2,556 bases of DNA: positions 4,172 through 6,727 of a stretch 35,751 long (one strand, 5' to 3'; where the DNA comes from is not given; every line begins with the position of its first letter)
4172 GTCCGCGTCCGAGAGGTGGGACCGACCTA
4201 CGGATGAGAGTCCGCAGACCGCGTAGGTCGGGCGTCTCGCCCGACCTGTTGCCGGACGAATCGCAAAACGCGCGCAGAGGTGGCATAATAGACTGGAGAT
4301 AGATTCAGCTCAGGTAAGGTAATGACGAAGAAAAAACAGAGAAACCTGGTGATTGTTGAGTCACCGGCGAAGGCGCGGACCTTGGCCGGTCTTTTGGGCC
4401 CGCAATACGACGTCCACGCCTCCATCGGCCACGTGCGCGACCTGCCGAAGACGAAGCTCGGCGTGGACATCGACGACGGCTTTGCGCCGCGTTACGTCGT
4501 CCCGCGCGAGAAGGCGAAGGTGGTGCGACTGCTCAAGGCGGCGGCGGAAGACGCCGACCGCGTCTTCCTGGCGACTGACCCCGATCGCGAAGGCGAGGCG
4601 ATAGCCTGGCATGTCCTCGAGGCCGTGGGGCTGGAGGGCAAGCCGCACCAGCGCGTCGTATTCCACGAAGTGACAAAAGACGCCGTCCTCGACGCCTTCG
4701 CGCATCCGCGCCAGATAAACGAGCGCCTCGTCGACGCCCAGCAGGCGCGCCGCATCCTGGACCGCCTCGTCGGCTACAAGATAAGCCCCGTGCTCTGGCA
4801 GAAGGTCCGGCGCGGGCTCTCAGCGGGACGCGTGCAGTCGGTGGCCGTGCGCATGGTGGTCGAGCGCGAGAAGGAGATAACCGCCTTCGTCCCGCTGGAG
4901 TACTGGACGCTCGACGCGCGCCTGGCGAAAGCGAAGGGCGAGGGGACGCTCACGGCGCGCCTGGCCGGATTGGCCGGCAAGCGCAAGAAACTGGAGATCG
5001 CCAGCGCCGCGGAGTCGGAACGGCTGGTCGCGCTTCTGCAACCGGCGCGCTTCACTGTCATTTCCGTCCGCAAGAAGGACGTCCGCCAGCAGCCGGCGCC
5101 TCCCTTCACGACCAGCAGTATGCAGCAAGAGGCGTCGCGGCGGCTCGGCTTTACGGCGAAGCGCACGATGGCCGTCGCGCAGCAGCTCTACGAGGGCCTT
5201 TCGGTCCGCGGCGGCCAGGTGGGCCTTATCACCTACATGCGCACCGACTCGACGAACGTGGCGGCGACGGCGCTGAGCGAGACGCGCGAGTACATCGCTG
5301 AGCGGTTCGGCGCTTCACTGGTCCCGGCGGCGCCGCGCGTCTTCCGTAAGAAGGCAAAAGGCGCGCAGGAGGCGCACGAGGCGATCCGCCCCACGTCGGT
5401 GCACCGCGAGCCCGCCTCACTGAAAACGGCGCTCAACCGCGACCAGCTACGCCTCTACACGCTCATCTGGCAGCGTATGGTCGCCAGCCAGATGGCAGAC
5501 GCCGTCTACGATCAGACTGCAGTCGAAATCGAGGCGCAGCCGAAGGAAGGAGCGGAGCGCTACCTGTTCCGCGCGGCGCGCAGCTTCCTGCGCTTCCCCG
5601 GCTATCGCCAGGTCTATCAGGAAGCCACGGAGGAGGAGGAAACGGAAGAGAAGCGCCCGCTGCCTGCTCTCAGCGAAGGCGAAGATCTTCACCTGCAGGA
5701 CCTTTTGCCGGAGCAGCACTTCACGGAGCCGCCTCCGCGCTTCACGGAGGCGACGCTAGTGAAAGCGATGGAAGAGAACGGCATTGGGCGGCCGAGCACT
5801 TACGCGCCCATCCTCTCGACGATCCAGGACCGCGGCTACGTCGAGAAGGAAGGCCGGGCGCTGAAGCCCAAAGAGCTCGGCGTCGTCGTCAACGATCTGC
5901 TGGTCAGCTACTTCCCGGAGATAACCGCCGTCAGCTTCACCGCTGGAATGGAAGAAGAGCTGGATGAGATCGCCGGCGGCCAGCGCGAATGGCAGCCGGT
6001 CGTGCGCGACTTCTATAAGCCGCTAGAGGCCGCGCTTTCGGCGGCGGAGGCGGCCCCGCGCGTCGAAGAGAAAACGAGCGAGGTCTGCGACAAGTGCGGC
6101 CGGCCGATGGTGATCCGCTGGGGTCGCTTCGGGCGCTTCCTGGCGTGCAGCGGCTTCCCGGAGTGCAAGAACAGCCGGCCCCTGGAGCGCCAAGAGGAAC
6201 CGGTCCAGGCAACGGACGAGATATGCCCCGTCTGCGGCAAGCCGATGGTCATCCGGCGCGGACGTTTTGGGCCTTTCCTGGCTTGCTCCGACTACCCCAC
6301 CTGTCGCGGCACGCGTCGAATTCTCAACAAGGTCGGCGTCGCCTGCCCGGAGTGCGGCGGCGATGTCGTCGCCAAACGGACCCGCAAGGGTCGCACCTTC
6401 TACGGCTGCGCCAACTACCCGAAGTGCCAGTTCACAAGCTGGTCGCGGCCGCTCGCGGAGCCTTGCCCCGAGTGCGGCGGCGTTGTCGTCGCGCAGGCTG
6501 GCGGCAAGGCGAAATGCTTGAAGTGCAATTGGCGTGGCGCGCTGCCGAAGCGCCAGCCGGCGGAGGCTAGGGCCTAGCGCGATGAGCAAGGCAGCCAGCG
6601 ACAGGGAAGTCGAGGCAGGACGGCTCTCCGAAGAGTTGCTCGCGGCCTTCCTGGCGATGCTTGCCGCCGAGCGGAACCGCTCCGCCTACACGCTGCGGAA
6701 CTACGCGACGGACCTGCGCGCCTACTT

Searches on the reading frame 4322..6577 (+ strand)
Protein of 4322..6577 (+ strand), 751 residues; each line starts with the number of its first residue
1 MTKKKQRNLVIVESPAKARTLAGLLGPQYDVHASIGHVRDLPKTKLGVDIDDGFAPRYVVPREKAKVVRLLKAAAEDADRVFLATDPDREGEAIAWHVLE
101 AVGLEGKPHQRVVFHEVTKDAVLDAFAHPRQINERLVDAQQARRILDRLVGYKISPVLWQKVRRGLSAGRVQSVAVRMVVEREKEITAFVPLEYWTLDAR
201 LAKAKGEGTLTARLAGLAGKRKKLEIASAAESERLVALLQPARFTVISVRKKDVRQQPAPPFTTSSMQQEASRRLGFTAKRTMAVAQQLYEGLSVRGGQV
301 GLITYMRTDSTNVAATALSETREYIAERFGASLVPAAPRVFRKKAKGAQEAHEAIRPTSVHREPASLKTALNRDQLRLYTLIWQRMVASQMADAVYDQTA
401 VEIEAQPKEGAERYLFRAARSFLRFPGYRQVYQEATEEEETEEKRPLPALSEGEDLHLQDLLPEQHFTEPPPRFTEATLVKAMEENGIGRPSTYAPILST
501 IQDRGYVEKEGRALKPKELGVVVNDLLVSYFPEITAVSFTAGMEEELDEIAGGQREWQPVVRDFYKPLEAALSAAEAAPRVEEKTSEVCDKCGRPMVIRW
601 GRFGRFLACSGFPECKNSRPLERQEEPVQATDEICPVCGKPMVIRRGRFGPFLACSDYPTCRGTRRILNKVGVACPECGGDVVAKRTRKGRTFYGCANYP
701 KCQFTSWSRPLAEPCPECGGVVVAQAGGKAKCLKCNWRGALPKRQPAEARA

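Call 89: search_protein_families(library=pfam, proteins=[window:4322-6577:+], max_evalue=0.001)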
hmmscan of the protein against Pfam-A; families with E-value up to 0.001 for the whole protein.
window:4322-6577:+ (751 aa): 4 families
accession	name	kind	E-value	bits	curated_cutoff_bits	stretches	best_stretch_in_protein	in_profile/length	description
PF01131.25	Topoisom_bac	-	2.6e-127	425.7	35.1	1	132-561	2-410/411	DNA topoisomerase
PF01396.24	Zn_ribbon_Top1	-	3.9e-43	145.4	32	3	673-708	2-36/39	Topoisomerase DNA binding C4 zinc finger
PF01751.28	Toprim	-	1.4e-20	73.7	23.1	1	9-116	2-95/96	Toprim domain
PF13368.11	Toprim_C_rpt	-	7.5e-05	23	22.3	0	636-655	2-21/57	Topoisomerase C-terminal repeat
